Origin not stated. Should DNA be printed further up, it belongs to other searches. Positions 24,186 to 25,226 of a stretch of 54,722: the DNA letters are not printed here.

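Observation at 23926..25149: Low-GC two-gene cassette (246-aa unknown protein plus HEPN-like R-x5-H protein) between hupK and hypA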

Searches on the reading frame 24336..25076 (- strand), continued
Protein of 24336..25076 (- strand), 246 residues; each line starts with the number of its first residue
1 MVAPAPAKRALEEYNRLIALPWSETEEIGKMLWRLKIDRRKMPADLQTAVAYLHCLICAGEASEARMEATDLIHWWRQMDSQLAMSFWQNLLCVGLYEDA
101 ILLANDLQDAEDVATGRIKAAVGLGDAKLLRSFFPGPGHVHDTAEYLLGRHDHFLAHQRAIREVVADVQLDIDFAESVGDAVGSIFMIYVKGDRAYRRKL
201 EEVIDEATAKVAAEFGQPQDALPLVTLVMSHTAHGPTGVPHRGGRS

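Call 61: search_solved_structures(query=A4, max_evalue=10, show_alignments=2)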
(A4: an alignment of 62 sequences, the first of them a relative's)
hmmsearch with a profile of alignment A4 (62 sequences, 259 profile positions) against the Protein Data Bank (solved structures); distinct sequences matched with E-value up to 10: 73 (the best 60 are shown).
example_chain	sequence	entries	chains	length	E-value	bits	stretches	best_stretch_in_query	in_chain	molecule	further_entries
5i9h_A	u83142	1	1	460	5.4e-28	101.2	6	45-141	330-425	pentatricopeptide repeat protein dPPR-U8G2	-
5i9f_A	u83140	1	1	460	8.9e-28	100.5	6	45-141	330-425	pentatricopeptide repeat protein dPPR-U10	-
5i9d_A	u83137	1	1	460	2.1e-27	99.2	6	45-141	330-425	pentatricopeptide repeat protein dPPR-U8A2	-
5i9g_C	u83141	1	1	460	2.9e-27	98.8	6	46-141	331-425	pentatricopeptide repeat protein dPPR-U8C2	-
5orq_A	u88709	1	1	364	5e-19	71.8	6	45-145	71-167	cPPR-Telo1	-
5orm_A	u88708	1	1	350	4.4e-18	68.7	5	45-145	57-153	cPPR-Telo1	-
6een_A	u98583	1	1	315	5e-18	68.5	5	45-139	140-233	Designer Pentatricopeptide Protein dPPR10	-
6een_B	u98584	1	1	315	1.8e-17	66.7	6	45-139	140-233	Designer Pentatricopeptide Protein dPPR10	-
6een_C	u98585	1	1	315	6.2e-16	61.7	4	48-140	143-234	Designer Pentatricopeptide Protein dPPR10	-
4pjq_A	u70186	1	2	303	8.4e-16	61.2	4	50-142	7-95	Pentatricopeptide repeat protein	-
6een_D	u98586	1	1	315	3.2e-15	59.3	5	51-139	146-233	Designer Pentatricopeptide Protein dPPR10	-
4pjr_A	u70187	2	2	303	1.1e-14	57.6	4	52-144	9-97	Pentatricopeptide repeat protein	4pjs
4wn4_A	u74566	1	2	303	3.2e-14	56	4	50-145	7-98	Pentatricopeptide repeat protein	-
4wsl_A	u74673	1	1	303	2.6e-13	53.1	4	52-144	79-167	Pentatricopeptide repeat protein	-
4m59_A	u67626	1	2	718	1.1e-12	51.1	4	14-111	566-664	Chloroplast pentatricopeptide repeat protein 10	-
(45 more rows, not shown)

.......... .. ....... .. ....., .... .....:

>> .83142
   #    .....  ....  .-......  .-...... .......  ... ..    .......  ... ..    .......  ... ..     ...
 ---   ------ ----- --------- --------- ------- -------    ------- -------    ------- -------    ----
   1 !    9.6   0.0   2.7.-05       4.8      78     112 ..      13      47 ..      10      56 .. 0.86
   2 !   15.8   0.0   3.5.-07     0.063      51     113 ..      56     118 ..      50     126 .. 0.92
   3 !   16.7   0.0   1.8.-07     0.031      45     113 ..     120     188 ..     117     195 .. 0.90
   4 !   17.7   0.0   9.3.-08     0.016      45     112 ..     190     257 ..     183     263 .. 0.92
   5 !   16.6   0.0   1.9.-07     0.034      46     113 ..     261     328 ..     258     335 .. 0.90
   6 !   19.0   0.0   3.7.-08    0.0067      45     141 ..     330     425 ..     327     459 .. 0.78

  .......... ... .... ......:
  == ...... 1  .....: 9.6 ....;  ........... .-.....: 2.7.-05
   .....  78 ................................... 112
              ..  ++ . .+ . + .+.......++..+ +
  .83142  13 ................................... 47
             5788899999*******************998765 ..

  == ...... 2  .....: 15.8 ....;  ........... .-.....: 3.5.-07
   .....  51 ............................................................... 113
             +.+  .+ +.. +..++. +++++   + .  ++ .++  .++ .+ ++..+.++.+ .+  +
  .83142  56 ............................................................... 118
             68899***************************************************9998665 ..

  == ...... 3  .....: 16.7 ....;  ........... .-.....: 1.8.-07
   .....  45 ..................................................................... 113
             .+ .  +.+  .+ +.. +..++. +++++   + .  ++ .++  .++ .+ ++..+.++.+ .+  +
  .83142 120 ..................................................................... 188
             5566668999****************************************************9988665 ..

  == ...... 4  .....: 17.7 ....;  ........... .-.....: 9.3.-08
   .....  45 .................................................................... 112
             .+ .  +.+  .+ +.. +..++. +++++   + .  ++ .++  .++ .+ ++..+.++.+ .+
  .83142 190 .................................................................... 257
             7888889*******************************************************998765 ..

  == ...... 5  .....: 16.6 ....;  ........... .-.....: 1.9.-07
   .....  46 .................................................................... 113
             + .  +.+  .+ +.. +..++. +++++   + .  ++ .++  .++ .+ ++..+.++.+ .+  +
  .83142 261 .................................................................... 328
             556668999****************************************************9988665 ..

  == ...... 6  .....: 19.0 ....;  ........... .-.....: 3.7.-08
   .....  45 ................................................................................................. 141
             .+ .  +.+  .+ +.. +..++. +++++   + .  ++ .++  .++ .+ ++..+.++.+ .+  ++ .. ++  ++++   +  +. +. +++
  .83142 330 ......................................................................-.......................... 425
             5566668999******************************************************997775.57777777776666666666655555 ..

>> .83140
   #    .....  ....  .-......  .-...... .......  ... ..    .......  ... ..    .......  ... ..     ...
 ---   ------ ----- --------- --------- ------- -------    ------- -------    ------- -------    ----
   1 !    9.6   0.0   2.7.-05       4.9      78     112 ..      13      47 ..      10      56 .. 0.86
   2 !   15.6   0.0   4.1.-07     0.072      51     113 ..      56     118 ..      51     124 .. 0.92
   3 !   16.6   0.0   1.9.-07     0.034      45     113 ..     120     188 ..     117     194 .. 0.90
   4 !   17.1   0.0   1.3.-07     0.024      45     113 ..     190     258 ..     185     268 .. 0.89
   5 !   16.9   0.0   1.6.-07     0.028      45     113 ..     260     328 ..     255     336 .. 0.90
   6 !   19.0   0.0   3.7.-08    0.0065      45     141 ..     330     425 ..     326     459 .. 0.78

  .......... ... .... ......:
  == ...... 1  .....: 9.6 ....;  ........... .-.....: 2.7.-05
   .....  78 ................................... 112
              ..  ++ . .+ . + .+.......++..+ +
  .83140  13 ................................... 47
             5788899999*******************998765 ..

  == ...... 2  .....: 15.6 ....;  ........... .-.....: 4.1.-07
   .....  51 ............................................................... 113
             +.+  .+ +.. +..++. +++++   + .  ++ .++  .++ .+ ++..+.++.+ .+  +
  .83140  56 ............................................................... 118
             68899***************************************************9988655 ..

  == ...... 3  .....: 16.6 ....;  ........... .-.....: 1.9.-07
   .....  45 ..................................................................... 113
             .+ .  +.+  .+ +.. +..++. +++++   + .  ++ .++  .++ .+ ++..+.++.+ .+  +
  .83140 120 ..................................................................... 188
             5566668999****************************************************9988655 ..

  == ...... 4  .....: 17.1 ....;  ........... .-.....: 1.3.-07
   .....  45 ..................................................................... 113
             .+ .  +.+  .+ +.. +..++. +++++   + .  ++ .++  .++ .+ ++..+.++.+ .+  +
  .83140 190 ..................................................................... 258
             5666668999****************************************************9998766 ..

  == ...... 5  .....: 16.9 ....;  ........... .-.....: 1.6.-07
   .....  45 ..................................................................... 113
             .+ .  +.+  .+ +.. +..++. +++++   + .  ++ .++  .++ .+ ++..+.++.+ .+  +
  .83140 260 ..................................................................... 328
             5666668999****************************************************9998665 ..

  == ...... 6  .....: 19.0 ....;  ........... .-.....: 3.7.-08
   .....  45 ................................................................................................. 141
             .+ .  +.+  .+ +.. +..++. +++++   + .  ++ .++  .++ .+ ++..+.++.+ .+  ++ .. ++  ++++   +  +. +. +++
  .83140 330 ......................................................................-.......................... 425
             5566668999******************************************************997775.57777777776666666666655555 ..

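Call 62: search_protein_families(library=pfam, alignment_id=A4, max_evalue=0.1)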
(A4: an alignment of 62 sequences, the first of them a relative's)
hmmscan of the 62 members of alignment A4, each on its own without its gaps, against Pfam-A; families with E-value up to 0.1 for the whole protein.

A. member 1, P0001 (246 aa): 0 families

B. families by the number of members that match (of 62 scanned): 32 families (the first 25 are shown)
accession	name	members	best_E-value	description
PF14559.12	TPR_19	27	5.9e-06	Tetratricopeptide repeat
PF13428.12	TPR_14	10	0.00046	Tetratricopeptide repeat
PF14561.12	TPR_20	3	0.00027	Tetratricopeptide repeat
PF25063.1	ARM_TT21_C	3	0.0082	Tetratricopeptide repeat protein 21 C-terminal ARM domain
PF03704.23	BTAD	2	0.00073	Bacterial transcriptional activator domain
PF09797.15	NatB_MDM20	2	0.0031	N-acetyltransferase B complex (NatB) non catalytic subunit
PF13429.12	TPR_15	2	0.0092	Tetratricopeptide repeat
PF07721.20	TPR_4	2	0.022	Tetratricopeptide repeat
PF13432.12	TPR_16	2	0.031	Tetratricopeptide repeat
PF17177.10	PPR_long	1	3.8e-05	Pentacotripeptide-repeat region of PRORP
PF13424.12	TPR_12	1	0.0039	Tetratricopeptide repeat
PF12895.13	ANAPC3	1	0.0087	Anaphase-promoting complex, cyclosome, subunit 3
PF17004.11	SRP_TPR_like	1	0.018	Putative TPR-like repeat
PF08898.15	DUF1843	1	0.019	Domain of unknown function (DUF1843)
PF13374.12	TPR_10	1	0.019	Tetratricopeptide repeat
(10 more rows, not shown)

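Call 72: find_encoding_contigs(protein=P0014, flank=8000, max_places=3)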
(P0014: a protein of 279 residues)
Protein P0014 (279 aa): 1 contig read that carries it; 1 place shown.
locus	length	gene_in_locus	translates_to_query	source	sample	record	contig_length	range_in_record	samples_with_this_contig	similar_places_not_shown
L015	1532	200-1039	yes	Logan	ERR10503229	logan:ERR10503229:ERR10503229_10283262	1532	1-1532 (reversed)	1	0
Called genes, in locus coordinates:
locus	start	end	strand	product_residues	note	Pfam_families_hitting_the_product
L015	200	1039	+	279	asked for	-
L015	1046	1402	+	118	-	-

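Call 73: find_encoding_contigs(protein=P0109, flank=8000, max_places=3)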
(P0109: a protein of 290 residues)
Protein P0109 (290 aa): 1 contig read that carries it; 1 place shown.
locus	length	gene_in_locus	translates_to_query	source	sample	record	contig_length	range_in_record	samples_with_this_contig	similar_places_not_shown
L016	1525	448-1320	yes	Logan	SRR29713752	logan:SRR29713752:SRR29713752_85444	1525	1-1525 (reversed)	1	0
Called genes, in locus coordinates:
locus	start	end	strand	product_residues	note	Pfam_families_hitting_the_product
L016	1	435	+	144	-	?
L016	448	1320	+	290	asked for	-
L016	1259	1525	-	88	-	?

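Call 74: find_encoding_contigs(protein=P0051, flank=8000, max_places=3)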
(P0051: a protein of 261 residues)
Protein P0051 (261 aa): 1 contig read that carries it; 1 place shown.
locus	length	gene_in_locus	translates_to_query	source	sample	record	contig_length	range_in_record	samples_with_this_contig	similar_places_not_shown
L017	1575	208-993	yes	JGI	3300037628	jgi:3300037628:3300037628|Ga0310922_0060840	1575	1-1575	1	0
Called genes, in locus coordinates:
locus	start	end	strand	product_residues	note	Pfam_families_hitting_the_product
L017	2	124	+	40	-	?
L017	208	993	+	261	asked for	-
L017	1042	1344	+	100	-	-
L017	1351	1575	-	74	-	?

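Call 78: search_dna_similar(query=window:24336-25076:-, collection=phages, mode=protein, max_evalue=0.001)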
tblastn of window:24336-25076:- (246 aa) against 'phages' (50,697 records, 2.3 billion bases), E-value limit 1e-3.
No match.

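Call 79: search_dna_similar(query=L004:1311-1670:+, collection=phages, mode=protein, max_evalue=0.001)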
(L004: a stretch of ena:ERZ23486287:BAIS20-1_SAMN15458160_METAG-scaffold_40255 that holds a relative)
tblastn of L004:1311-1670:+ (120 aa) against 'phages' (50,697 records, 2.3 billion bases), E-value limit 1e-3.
Records with a match: 1; places in all: 1; records where one place covers at least 80% of the query: 1.
Best place of each record, by identity: <60% 1.
By first word of the organism name: Klebsiella 1.
By host as written in the record: Klebsiella pneumoniae ST405-OXA48 1.
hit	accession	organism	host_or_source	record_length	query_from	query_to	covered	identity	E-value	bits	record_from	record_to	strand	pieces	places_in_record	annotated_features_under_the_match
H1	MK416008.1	Klebsiella phage ST405-OXA48phi1.3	Klebsiella pneumoniae ST405-OXA48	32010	10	120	93%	32.5%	1e-5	48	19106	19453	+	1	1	hypothetical protein (x2)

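Call 80: search_dna_similar(query=window:24336-25076:-, collection=plasmids, mode=protein, max_evalue=0.001)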
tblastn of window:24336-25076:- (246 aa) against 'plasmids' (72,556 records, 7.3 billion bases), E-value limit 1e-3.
No match.

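Call 81: search_dna_similar(query=L004:1311-1670:+, collection=plasmids, mode=protein, max_evalue=0.001)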
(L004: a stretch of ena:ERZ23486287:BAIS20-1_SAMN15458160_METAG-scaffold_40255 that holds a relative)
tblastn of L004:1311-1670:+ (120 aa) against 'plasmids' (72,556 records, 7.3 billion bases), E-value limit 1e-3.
Records with a match: 3; places in all: 3; records where one place covers at least 80% of the query: 3.
Best place of each record, by identity: <60% 3.
By first word of the organism name: Gloeothece 3.
By predicted mobility (MOB-suite, as given by PLSDB): non-mobilizable 2; conjugative 1.
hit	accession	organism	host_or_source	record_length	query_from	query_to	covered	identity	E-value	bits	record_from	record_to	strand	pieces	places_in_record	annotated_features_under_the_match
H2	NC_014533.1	Gloeothece verrucosa PCC 7822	fresh water in rice field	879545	10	113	87%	34.6%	2e-7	55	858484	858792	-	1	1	HEPN domain-containing protein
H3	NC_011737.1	Gloeothece citriformis PCC 7424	-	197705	16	113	82%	35.7%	7e-6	50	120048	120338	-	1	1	HEPN domain-containing protein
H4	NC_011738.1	Gloeothece citriformis PCC 7424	-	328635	16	113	82%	35.7%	7e-6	50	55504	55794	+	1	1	HEPN domain-containing protein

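Call 82: get_annotated_region(hit=H1, flank=2500)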
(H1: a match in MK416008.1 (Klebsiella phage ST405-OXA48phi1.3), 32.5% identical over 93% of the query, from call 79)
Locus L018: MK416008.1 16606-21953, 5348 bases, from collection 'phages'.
description: Klebsiella phage ST405-OXA48phi1.3, complete genome.
organism: Klebsiella phage ST405-OXA48phi1.3 (NCBI taxid 2510485)
taxonomy: Viruses; Duplodnaviria; Heunggongvirae; Uroviricota; Caudoviricetes
host: Klebsiella pneumoniae ST405-OXA48; source: -; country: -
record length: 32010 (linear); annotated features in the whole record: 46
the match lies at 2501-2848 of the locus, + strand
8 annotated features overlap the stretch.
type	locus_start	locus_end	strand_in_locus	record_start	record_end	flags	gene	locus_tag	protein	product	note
CDS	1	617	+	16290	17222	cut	-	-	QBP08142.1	hypothetical protein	-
CDS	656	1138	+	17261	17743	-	-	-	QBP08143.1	hypothetical protein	-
CDS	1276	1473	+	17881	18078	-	-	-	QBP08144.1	hypothetical protein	-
CDS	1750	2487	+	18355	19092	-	-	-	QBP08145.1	hypothetical protein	-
CDS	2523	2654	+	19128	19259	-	-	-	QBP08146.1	hypothetical protein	-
CDS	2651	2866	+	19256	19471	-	-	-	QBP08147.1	hypothetical protein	-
CDS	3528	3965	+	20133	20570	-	-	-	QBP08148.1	zinc ribbon domain-containing protein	-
CDS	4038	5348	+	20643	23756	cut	-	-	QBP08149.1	tail tape measure protein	-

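Call 83: get_annotated_region(hit=H2, flank=2500)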
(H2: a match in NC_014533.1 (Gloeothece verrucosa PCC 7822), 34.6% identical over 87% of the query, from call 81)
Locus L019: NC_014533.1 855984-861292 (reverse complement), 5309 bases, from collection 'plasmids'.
description: Gloeothece verrucosa PCC 7822 plasmid Cy782201, complete sequence
organism: Gloeothece verrucosa PCC 7822 (NCBI taxid 497965)
taxonomy: Bacteria; Cyanobacteriota; Cyanophyceae; Chroococcales; Aphanothecaceae; Gloeothece; Gloeothece verrucosa; Gloeothece verrucosa PCC 7822
host: -; source: fresh water in rice field; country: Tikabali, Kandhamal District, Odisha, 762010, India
typing (MOB-suite, as given by PLSDB): non-mobilizable; mating-pair formation MPF_T
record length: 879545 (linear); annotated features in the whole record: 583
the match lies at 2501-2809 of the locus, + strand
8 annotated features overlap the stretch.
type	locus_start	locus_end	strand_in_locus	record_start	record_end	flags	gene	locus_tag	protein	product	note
CDS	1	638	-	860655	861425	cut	-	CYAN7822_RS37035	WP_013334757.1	hypothetical protein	-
CDS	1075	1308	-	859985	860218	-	-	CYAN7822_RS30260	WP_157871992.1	helix-turn-helix transcriptional regulator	-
CDS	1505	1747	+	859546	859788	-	-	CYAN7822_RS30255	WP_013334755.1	hypothetical protein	-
CDS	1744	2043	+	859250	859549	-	-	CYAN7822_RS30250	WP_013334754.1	hypothetical protein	-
CDS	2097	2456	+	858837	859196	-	-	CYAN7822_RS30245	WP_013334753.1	hypothetical protein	-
CDS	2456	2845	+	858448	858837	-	-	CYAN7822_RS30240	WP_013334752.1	HEPN domain-containing protein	-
CDS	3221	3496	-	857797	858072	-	-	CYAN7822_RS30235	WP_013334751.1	hypothetical protein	-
CDS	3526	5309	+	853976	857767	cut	-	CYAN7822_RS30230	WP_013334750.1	hypothetical protein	-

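Call 84: get_annotated_region(hit=H3, flank=2500)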
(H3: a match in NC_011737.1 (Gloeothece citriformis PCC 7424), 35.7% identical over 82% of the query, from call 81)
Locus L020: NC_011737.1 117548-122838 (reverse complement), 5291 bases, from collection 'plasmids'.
description: Gloeothece citriformis PCC 7424 plasmid pP742402, complete sequence
organism: Gloeothece citriformis PCC 7424 (NCBI taxid 65393)
taxonomy: Bacteria; Cyanobacteriota; Cyanophyceae; Chroococcales; Aphanothecaceae; Gloeothece; Gloeothece citriformis; Gloeothece citriformis PCC 7424
host: -; source: -; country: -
typing (MOB-suite, as given by PLSDB): conjugative; replicon rep_cluster_1714; relaxase MOBP; mating-pair formation MPF_T
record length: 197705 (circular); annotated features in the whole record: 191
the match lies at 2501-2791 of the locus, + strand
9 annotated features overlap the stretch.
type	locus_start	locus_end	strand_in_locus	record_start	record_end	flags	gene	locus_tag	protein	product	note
CDS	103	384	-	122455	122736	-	-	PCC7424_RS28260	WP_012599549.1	hypothetical protein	-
CDS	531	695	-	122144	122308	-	-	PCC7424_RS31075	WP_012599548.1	hypothetical protein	-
CDS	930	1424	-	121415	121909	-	-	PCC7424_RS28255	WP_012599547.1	single-stranded DNA-binding protein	-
CDS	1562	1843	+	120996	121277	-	-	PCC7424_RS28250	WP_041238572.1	hypothetical protein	-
CDS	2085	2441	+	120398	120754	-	-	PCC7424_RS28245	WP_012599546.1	hypothetical protein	-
CDS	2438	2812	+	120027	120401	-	-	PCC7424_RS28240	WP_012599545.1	HEPN domain-containing protein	-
CDS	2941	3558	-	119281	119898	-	-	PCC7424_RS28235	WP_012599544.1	LuxR C-terminal-related transcriptional regulator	GO:0006355 - regulation of DNA-templated transcription [Evidence IEA]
CDS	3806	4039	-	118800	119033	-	-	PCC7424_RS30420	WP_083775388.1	ABC transporter permease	-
CDS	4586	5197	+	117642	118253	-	-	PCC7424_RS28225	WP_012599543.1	hypothetical protein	-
